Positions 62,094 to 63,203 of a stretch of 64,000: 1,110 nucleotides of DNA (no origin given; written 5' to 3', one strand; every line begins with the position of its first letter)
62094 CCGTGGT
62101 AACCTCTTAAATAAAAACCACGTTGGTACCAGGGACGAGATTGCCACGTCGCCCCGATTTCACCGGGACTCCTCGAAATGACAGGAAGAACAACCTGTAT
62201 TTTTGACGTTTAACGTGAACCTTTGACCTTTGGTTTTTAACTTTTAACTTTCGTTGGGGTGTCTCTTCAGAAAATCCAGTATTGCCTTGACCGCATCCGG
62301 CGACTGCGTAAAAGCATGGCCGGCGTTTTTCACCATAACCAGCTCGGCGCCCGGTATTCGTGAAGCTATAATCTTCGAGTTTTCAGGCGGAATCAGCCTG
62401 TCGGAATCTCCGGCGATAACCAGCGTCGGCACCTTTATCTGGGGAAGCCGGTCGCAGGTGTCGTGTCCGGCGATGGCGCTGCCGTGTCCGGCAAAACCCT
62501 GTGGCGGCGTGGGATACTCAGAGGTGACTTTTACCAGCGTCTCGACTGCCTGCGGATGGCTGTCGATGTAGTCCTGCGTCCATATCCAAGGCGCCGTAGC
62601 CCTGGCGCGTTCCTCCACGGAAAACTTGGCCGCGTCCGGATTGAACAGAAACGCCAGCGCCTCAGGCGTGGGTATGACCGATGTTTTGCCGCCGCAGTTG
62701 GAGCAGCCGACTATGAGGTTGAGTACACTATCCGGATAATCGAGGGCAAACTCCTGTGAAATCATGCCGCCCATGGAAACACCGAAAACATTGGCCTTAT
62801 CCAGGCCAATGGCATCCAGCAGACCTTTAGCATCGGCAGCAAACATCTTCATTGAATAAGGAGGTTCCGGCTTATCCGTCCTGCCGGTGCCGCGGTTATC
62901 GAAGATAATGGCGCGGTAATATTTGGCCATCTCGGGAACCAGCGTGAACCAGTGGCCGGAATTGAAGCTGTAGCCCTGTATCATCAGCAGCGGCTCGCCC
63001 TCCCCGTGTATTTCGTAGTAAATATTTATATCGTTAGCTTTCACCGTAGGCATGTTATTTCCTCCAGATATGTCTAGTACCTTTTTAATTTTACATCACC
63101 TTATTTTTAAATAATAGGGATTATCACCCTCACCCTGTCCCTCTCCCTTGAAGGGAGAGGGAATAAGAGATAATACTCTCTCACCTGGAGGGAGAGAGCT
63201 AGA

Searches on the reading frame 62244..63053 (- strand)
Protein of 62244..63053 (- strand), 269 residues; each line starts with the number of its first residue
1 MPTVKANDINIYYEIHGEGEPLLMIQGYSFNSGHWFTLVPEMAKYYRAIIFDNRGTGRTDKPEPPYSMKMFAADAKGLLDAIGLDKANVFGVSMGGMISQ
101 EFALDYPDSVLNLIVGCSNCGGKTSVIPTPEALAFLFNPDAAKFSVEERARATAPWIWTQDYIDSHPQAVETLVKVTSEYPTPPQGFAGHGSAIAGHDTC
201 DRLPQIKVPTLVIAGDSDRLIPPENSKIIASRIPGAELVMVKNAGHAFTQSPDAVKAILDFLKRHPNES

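Call 38: find_encoding_contigs(protein=window:62244-63053:-, flank=10000, max_places=3)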
Protein window:62244-63053:- (269 aa): 5 contigs read that carry it; 3 places shown.
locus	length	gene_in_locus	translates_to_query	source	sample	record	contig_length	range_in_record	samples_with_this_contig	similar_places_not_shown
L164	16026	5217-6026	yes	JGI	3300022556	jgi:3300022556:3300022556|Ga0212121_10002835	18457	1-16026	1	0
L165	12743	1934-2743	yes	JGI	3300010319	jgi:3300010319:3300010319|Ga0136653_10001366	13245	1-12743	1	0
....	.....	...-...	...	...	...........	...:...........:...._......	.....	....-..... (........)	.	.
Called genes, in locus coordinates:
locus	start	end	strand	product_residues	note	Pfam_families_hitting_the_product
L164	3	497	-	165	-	?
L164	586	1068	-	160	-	-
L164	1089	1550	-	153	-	PF06713:bPH_4 (weak)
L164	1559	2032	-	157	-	-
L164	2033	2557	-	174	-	-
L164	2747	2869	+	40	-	-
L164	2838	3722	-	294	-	PF01758:SBF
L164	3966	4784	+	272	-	PF00561:Abhydrolase_1, PF12146:Hydrolase_4, PF12697:Abhydrolase_6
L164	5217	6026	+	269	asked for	PF12697:Abhydrolase_6, PF00561:Abhydrolase_1, PF12146:Hydrolase_4, PF08386:Abhydrolase_4 (weak)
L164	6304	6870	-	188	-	PF04191:PEMT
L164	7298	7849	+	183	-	PF02627:CMD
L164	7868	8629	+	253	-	PF00106:adh_short, PF13561:adh_short_C2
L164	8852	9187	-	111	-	PF12675:DUF3795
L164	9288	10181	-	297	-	PF14257:DUF4349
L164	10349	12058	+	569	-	PF02629:CoA_binding, PF13380:CoA_binding_2, PF13607:Succ_CoA_lig, PF19045:Ligase_CoA_2 (weak)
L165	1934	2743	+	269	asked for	PF12697:Abhydrolase_6, PF00561:Abhydrolase_1, PF12146:Hydrolase_4, PF08386:Abhydrolase_4 (weak)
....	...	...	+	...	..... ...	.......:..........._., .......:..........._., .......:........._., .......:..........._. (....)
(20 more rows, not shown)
